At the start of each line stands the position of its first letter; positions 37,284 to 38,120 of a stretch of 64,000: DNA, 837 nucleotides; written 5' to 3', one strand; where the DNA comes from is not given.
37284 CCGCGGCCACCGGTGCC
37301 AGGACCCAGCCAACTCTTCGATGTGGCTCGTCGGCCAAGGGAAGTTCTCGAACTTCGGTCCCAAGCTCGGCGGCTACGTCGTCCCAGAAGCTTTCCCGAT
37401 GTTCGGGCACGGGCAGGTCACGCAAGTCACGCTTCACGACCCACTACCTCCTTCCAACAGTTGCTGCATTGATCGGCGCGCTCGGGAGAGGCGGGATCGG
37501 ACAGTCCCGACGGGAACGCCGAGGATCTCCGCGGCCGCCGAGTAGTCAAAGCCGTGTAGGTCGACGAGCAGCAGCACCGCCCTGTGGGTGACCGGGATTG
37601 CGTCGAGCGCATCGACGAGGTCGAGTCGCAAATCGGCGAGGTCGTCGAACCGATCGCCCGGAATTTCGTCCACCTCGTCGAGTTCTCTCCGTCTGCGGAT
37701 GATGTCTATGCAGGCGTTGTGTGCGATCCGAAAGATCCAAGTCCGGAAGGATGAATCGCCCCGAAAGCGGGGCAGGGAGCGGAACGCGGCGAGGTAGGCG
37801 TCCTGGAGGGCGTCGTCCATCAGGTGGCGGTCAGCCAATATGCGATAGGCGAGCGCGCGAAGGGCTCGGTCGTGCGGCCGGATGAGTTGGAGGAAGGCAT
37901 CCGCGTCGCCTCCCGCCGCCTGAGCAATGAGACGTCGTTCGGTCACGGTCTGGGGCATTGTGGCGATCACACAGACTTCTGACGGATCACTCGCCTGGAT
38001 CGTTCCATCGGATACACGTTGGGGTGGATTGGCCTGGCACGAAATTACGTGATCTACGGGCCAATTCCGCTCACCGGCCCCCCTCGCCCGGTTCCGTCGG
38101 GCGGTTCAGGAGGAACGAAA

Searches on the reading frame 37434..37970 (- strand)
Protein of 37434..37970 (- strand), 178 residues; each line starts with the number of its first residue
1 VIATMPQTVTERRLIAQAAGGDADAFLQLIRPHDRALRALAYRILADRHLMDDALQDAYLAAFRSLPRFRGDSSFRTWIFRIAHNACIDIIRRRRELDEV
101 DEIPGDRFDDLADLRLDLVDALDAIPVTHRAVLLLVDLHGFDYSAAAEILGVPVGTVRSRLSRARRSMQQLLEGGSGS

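Call 93: search_protein_families(library=pfam, proteins=[window:37434-37970:-])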
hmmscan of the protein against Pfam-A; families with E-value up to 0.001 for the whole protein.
window:37434-37970:- (178 aa): 5 families
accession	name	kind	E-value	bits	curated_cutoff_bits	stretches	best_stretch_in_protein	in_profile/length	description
PF04542.20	Sigma70_r2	-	9.8e-19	67.4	24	1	29-95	1-69/71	Sigma-70 region 2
PF08281.18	Sigma70_r4_2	-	9.6e-15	54.4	25.7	1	116-168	2-54/54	Sigma-70, region 4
PF04545.22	Sigma70_r4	-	1.6e-08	34.3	24.1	1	121-169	1-49/50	Sigma-70, region 4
PF07638.17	Sigma70_ECF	-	3.2e-06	27.6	21.1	1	14-172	7-183/185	ECF sigma factor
PF22233.2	PhyR_sigma-like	-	9.3e-05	22.6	27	1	122-169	1-48/50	Response regulator PhyR, sigma-like domain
